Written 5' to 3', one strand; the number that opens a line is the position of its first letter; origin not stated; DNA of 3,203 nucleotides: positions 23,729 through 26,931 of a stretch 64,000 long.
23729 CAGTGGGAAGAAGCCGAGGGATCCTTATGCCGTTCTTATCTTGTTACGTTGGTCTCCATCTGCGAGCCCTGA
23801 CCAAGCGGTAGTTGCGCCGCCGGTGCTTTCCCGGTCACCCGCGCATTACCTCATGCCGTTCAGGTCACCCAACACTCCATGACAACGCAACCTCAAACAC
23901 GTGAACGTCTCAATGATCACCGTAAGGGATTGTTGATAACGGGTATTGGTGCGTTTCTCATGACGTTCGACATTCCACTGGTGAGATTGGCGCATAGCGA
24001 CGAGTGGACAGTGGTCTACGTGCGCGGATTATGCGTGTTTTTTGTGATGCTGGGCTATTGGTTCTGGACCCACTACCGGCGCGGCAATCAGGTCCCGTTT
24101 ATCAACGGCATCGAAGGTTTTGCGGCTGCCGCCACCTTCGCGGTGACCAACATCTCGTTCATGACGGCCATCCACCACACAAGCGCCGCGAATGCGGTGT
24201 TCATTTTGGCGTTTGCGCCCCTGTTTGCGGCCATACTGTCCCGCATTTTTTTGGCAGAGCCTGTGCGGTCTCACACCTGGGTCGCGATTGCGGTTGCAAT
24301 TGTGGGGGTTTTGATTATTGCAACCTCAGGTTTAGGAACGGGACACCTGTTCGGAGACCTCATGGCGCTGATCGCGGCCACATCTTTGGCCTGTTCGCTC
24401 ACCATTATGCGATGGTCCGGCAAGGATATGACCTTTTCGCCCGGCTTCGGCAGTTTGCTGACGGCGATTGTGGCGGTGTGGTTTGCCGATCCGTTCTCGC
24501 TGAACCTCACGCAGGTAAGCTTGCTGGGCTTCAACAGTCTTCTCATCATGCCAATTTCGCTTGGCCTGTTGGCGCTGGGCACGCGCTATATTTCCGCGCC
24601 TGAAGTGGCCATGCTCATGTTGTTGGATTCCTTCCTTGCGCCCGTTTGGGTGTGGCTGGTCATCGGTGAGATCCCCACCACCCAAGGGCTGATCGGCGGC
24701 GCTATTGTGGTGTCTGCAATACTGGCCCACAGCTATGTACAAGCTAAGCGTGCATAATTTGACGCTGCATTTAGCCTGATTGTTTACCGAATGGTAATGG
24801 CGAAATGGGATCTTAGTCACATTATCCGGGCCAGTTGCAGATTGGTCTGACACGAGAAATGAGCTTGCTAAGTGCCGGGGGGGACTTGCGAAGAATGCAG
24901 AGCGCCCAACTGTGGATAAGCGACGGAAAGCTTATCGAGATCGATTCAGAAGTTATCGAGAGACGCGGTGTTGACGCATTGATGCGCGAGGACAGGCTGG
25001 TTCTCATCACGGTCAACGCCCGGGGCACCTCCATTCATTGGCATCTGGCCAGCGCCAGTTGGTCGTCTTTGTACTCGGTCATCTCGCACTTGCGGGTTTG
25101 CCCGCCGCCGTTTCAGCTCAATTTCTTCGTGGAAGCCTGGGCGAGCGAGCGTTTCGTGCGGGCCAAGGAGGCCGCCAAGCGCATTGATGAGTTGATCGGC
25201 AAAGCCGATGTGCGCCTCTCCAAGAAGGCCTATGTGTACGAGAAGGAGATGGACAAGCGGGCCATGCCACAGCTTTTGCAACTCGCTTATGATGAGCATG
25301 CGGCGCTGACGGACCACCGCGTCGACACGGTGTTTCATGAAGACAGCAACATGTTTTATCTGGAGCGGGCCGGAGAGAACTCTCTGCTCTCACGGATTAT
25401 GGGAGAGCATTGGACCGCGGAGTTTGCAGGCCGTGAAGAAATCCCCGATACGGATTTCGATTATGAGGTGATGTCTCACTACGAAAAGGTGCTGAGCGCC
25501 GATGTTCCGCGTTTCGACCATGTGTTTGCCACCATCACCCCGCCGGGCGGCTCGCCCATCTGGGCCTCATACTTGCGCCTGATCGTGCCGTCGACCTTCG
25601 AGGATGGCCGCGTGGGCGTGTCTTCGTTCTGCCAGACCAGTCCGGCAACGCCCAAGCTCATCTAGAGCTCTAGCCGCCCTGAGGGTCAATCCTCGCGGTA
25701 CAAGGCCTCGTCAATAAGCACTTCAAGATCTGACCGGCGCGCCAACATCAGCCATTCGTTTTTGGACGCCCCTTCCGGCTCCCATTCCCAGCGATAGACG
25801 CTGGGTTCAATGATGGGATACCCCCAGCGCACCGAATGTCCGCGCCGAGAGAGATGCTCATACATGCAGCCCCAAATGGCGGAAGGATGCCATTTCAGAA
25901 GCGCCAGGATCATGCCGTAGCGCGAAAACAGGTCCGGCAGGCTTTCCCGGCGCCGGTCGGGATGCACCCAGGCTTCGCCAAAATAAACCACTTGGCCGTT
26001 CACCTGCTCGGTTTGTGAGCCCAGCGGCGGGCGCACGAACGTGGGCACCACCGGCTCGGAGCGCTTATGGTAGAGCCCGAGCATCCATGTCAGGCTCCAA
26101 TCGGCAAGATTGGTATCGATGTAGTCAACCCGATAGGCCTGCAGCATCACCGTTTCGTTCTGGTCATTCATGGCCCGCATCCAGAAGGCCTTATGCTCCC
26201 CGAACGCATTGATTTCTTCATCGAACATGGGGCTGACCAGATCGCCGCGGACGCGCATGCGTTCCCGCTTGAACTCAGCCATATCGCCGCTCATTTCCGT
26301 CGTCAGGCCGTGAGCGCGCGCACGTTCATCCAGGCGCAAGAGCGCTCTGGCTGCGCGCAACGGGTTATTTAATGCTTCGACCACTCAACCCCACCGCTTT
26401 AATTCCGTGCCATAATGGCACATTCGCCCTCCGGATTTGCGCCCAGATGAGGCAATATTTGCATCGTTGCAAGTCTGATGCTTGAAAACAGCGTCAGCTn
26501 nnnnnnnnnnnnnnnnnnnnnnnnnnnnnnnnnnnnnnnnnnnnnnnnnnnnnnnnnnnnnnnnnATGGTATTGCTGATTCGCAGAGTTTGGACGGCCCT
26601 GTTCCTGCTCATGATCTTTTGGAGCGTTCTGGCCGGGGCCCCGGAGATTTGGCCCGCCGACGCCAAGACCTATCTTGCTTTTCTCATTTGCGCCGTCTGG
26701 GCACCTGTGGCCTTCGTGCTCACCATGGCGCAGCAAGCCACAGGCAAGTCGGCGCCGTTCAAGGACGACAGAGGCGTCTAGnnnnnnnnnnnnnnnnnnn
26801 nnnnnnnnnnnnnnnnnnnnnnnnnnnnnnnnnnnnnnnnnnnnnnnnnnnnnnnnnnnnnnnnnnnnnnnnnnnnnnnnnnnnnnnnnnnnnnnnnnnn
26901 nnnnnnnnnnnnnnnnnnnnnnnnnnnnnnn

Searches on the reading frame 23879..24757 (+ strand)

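Call 7: search_protein_families(library=pfam, proteins=[window:23879-24757:+], max_evalue=0.01)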
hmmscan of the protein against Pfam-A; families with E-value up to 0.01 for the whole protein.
window:23879-24757:+ (292 aa): 2 families
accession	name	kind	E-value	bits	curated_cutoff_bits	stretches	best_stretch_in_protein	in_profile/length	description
PF00892.27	EamA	-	3.9e-19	69.7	28.2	2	16-148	2-134/135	EamA-like transporter family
PF03151.22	TPT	-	1.2e-05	25.2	30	1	51-150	39-138/291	Triose-phosphate Transporter family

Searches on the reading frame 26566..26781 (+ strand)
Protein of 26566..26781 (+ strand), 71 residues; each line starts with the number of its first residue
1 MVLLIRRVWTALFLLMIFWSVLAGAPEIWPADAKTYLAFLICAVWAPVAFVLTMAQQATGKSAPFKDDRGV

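Call 50: search_protein_families(library=ncbifam, proteins=[window:26566-26781:+], max_evalue=0.1)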
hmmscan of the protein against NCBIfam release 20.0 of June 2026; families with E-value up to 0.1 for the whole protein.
window:26566-26781:+ (71 aa): 0 families
